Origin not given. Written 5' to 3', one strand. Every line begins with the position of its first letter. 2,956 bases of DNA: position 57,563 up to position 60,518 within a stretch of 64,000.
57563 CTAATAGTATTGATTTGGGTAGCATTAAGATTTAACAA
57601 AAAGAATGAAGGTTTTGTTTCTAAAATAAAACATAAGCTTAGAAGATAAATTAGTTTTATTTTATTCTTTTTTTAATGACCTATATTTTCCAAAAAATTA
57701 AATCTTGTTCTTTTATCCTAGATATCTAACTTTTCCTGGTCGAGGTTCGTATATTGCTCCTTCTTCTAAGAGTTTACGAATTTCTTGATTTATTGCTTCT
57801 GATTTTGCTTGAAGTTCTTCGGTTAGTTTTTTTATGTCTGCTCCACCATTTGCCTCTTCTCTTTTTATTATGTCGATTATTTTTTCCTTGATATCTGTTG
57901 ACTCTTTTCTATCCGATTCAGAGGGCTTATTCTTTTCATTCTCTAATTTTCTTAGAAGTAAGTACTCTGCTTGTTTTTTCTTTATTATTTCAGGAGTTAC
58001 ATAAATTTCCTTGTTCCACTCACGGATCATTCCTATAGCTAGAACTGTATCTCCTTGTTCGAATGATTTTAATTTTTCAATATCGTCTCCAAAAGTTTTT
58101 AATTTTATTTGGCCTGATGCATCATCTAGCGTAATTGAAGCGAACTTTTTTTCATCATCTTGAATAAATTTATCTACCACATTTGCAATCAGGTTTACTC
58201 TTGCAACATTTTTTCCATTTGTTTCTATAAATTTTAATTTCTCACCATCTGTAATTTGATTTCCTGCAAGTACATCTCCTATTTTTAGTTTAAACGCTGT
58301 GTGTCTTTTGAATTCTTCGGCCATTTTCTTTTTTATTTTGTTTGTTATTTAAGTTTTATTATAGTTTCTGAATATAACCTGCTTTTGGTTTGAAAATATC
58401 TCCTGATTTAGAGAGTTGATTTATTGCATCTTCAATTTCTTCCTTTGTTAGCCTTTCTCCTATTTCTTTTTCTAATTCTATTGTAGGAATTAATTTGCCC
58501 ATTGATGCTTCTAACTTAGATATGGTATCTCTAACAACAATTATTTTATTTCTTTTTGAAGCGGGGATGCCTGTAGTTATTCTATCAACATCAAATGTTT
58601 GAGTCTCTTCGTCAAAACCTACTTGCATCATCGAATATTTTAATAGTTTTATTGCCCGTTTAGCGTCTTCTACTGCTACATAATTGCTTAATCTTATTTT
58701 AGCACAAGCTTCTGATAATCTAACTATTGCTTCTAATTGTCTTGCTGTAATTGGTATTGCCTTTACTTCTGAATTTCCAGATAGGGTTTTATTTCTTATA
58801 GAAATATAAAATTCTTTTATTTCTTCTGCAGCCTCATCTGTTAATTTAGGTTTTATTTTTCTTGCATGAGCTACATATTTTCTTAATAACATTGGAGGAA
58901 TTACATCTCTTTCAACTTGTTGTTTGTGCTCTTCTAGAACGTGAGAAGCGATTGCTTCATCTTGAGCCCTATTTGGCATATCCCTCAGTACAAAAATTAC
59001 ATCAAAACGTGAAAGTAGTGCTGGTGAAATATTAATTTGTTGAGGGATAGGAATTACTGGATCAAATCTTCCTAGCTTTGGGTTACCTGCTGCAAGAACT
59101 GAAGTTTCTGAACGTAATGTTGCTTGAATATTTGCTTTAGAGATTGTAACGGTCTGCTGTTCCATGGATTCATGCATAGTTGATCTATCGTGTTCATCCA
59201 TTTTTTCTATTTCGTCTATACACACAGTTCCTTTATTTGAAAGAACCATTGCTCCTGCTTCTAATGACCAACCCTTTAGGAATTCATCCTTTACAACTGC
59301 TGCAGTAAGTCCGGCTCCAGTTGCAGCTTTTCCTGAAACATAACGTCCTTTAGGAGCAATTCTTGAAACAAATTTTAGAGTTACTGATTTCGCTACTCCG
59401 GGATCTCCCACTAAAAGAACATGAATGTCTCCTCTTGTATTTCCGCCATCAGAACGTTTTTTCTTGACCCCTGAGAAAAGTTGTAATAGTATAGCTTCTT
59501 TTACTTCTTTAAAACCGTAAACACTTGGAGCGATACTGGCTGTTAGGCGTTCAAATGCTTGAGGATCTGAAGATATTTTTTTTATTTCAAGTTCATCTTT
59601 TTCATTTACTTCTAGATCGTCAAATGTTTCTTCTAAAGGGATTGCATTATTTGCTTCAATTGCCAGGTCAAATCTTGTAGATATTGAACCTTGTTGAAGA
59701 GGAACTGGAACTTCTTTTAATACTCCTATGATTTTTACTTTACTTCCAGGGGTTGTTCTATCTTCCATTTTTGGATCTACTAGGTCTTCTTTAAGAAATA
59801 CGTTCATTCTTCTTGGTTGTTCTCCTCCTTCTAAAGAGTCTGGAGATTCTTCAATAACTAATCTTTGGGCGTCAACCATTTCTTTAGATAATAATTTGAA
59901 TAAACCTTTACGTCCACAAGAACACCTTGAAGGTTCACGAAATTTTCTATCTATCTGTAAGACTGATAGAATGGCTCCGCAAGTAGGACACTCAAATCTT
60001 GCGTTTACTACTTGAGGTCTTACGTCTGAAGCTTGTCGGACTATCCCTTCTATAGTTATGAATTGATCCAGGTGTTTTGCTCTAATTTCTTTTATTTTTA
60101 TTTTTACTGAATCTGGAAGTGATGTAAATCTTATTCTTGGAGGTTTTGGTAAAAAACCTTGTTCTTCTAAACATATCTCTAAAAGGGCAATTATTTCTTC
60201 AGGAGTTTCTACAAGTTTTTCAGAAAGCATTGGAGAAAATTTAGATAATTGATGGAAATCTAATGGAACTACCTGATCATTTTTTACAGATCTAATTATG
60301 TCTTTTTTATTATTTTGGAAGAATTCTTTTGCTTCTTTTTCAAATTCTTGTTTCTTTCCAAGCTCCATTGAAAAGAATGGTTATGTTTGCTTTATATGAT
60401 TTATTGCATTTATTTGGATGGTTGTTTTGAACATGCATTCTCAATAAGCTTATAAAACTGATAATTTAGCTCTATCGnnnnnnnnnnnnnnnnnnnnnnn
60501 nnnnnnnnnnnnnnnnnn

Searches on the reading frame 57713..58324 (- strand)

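Call 45: search_protein_families(library=pfam, proteins=[window:57713-58324:-], max_evalue=0.0001)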
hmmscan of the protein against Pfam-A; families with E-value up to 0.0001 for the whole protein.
window:57713-58324:- (203 aa): 1 family
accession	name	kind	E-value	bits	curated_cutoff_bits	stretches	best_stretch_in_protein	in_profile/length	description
PF01336.31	tRNA_anti-codon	-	3.9e-08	33.6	27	1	56-110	12-68/75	OB-fold nucleic acid binding domain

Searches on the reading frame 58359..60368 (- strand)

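Call 45: search_protein_families(library=pfam, proteins=[window:58359-60368:-], max_evalue=0.0001)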
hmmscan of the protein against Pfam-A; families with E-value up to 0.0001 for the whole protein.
window:58359-60368:- (669 aa): 5 families
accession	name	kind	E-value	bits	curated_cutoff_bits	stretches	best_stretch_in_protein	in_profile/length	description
PF00493.29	MCM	-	1.4e-89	299.5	23.3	1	260-481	3-224/224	MCM P-loop domain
PF17855.7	MCM_lid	-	7.3e-28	97.3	27.4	1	494-580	2-87/87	MCM AAA-lid domain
PF17207.9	MCM_OB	-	2.4e-25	89.2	24.8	1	91-220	1-125/126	MCM OB domain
PF01078.27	Mg_chelatase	-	2.9e-07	30.5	20.3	1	368-430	96-158/207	Magnesium chelatase, subunit ChlI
PF07726.17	AAA_3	-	7.2e-05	23.1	27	0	316-430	1-112/131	ATPase family associated with various cellular activities (AAA)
